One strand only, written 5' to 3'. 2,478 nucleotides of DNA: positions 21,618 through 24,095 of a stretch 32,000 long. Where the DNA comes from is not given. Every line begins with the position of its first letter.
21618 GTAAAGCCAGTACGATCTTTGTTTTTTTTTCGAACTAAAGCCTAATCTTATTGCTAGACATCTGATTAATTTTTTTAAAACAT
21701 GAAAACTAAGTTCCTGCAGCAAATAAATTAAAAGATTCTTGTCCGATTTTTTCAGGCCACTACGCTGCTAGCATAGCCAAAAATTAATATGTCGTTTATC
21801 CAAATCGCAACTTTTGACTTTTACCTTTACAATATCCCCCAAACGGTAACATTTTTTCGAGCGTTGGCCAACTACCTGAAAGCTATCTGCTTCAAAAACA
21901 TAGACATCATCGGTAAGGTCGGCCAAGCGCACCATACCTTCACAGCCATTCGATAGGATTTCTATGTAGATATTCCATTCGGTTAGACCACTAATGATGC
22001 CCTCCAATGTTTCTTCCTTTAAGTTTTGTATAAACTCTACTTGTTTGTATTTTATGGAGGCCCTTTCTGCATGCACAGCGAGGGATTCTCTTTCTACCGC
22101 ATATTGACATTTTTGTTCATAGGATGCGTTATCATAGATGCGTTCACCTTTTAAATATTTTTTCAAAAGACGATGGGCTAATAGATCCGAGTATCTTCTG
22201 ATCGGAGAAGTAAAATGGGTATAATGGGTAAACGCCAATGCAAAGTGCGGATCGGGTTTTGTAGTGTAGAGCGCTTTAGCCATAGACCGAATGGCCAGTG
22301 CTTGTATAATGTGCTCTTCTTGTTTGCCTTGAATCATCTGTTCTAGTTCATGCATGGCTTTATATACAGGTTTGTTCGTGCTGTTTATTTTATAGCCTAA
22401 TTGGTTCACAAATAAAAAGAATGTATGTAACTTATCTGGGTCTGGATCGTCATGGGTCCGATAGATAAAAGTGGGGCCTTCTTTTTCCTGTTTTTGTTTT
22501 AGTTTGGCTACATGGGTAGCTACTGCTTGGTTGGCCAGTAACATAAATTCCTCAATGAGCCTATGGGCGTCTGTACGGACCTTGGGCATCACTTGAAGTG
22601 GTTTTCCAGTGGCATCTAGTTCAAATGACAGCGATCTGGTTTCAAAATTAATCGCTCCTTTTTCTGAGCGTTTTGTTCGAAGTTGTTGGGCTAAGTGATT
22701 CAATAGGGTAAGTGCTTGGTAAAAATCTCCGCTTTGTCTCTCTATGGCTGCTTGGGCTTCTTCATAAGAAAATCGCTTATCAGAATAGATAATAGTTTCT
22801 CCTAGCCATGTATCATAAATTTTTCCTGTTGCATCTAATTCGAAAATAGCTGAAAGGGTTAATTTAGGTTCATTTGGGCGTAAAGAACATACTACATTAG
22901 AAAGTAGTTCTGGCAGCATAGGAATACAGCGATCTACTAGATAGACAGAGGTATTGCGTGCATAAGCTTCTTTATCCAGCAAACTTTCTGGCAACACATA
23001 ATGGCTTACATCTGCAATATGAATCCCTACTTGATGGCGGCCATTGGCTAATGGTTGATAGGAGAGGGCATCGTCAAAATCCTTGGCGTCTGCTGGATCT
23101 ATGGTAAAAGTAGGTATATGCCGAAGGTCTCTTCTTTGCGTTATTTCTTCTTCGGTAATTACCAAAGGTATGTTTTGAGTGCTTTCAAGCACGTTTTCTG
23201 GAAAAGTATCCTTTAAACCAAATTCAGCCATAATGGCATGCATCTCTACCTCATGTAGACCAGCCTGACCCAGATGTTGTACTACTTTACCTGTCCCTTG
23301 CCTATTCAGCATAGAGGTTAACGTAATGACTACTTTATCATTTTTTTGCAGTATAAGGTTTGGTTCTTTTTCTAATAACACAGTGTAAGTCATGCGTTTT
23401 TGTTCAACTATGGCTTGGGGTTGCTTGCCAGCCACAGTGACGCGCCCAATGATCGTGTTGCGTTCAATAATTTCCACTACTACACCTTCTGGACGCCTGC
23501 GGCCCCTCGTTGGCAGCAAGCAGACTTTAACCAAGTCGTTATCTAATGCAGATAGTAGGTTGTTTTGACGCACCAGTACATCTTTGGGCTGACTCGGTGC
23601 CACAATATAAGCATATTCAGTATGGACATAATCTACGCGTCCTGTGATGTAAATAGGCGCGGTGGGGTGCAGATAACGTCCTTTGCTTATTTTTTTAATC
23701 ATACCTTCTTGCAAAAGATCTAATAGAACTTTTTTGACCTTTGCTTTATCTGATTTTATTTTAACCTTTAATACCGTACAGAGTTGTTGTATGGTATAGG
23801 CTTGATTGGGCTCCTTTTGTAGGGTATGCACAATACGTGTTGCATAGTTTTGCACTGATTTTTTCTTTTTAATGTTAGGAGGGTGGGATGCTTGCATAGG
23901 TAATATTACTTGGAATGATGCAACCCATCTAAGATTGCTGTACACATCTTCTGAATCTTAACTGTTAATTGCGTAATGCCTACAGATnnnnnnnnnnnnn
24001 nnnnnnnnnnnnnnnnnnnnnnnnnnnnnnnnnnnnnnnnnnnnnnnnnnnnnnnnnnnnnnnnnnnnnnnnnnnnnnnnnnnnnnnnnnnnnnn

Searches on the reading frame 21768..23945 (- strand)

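Call 9: search_protein_families(library=pfam, proteins=[window:21768-23945:-])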
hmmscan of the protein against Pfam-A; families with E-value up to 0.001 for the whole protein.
window:21768-23945:- (725 aa): 5 families
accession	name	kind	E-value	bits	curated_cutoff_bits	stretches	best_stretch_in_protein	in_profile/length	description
PF00773.25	RNB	-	4.6e-105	351.9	29.3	1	271-599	1-325/326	RNB domain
PF17876.7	CSD2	-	4.3e-17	62.4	26.2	1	180-249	4-74/74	Cold shock domain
PF00575.29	S1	-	8.2e-08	33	22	1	643-721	4-70/74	S1 RNA binding domain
PF08206.17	OB_RNB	-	0.00026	21.1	24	0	111-159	10-58/58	Ribonuclease B OB domain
PF22896.3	OB_RNR_1st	-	0.0003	21.4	28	0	63-149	10-95/99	Ribonuclease R, OB first domain, N-terminal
